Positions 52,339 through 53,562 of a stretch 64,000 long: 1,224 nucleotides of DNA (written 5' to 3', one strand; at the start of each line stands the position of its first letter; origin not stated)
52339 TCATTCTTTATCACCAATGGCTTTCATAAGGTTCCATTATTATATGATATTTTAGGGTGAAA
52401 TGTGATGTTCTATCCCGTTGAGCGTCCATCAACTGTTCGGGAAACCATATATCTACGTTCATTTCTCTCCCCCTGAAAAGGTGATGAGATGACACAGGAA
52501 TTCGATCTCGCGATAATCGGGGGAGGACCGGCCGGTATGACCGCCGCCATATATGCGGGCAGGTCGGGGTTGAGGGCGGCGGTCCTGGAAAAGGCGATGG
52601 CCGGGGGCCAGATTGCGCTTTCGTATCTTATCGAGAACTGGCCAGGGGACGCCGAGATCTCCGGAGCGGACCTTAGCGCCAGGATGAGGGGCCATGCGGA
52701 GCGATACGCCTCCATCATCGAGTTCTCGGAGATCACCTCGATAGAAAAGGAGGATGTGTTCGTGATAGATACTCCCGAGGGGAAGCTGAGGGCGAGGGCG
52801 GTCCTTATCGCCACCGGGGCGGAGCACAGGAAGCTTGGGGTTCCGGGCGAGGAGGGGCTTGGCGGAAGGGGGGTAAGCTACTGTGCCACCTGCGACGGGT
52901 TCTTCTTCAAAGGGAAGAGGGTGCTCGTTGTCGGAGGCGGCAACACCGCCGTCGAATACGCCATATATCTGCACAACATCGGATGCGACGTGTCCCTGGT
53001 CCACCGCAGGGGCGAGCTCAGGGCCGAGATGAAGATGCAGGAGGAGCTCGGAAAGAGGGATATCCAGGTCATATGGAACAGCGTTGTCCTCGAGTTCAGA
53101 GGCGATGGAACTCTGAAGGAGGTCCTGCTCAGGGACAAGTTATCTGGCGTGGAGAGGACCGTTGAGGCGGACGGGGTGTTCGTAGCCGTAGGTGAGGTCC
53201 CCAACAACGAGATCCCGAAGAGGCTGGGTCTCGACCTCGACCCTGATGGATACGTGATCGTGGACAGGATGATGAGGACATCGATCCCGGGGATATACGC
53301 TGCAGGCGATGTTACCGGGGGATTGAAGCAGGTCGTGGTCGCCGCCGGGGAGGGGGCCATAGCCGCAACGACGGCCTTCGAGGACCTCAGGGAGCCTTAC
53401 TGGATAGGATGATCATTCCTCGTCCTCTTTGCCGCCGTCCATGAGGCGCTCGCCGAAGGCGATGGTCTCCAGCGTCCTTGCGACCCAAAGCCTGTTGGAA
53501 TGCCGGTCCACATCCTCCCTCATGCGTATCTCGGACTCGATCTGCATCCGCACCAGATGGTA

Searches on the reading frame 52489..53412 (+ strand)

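Call 46: search_protein_families(library=pfam, proteins=[window:52489-53412:+], max_evalue=0.0001)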
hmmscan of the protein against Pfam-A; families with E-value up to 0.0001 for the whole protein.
window:52489-53412:+ (307 aa): 12 families
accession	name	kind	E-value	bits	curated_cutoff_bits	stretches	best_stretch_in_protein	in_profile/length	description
PF07992.20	Pyr_redox_2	-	5.2e-64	216.9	26.1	1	5-289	1-291/291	Pyridine nucleotide-disulphide oxidoreductase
PF13738.12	Pyr_redox_3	-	3.1e-27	96.1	30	1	68-273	89-305/305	Pyridine nucleotide-disulphide oxidoreductase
PF00070.33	Pyr_redox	-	1.3e-18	67.7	22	1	144-216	1-81/82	Pyridine nucleotide-disulphide oxidoreductase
PF01134.28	GIDA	-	8.6e-09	35.4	22.1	0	6-34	1-29/391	Glucose inhibited division protein A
PF01266.30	DAO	-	3.5e-08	33.8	27.9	0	6-40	1-37/353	FAD dependent oxidoreductase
PF03486.20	HI0933_like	-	5.6e-08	33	50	0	6-40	2-36/244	HI0933-like protein Rossmann domain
PF00890.30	FAD_binding_2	-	8.7e-07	28.9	20.4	1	6-45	1-41/414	FAD binding domain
PF12831.13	FAD_oxidored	-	1e-06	28.8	27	1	6-42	1-38/416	FAD dependent oxidoreductase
PF13450.12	NAD_binding_8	-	2.9e-06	27.9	21.9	0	9-41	1-34/68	NAD(P)-binding Rossmann-like domain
PF01946.23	Thi4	-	2e-05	24.4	26.2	1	4-40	17-54/235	Thi4 family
PF00148.24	Oxidored_nitro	-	3.3e-05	23.4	28.6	1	139-263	269-376/399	Nitrogenase component 1 type Oxidoreductase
PF01494.25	FAD_binding_3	-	3.9e-05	23.5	22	0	6-36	3-33/349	FAD binding domain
